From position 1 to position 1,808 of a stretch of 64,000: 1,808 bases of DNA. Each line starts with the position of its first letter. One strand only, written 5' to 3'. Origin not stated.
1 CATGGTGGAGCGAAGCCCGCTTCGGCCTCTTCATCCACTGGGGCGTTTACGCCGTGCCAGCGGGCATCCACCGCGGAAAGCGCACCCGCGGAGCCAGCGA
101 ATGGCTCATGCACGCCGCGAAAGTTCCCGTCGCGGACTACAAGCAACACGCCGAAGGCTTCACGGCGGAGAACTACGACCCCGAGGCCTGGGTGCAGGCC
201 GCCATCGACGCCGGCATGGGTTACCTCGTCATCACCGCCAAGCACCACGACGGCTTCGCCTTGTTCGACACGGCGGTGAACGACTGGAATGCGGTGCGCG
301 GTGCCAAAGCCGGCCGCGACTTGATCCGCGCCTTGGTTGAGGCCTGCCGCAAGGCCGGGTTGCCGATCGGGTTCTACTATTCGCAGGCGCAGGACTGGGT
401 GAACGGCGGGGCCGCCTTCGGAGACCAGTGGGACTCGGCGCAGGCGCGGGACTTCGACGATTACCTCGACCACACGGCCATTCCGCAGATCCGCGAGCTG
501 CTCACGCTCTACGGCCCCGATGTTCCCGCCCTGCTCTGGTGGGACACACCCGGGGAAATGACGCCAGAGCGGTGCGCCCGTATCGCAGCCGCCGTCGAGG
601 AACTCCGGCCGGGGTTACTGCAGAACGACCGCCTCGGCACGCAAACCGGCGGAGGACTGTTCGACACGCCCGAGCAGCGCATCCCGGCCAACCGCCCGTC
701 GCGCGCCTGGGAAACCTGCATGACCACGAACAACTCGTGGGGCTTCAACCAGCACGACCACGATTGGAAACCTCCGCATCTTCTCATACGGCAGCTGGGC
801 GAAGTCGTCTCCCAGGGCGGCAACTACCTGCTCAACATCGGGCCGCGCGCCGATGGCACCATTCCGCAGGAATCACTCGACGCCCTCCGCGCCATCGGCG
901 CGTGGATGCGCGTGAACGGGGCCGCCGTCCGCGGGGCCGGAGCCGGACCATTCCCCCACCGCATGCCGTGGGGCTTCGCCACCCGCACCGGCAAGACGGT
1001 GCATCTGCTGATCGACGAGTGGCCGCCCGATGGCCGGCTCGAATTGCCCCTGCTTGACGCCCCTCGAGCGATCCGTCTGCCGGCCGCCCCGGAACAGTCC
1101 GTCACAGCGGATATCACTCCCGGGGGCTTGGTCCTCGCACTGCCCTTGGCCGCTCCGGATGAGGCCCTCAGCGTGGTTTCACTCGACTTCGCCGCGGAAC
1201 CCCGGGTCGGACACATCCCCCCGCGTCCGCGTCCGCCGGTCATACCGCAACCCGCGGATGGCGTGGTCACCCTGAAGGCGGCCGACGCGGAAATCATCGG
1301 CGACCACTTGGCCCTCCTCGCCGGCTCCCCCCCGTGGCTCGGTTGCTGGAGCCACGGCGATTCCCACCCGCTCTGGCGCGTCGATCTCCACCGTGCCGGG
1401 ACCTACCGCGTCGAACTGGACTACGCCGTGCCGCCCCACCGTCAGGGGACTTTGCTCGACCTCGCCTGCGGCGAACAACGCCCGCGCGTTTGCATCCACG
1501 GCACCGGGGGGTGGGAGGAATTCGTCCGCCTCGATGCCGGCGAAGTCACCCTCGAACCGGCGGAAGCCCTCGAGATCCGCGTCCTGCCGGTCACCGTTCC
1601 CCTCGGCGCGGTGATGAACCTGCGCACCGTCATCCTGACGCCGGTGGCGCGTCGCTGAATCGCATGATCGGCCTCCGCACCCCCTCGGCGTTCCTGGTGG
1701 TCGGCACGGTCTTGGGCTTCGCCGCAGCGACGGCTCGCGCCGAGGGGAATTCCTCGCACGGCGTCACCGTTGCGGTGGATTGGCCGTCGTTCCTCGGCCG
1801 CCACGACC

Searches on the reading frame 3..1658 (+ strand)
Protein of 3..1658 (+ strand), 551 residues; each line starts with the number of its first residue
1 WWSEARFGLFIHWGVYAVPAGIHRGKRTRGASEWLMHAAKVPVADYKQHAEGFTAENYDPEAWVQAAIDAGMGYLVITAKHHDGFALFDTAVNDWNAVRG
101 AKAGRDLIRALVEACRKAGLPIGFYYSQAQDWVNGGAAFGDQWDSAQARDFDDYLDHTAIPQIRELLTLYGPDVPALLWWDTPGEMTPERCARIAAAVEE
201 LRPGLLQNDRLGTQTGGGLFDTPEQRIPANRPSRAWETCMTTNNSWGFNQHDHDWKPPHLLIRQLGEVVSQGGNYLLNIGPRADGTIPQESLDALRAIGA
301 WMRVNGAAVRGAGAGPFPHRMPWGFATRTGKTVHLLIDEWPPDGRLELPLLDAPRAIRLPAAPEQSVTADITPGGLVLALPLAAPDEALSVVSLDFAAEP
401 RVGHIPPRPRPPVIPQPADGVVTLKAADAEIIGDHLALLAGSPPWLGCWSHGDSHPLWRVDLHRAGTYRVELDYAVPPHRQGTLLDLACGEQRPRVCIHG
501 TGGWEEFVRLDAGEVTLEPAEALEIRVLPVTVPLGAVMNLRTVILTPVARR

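Call 8: search_protein_families(library=pfam, proteins=[window:3-1658:+])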
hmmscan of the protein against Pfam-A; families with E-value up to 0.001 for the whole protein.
window:3-1658:+ (551 aa): 1 family
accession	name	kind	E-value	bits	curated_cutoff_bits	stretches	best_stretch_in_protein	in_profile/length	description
PF01120.23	Alpha_L_fucos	-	1.2e-80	272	25.2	1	1-306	29-344/345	Alpha-L-fucosidase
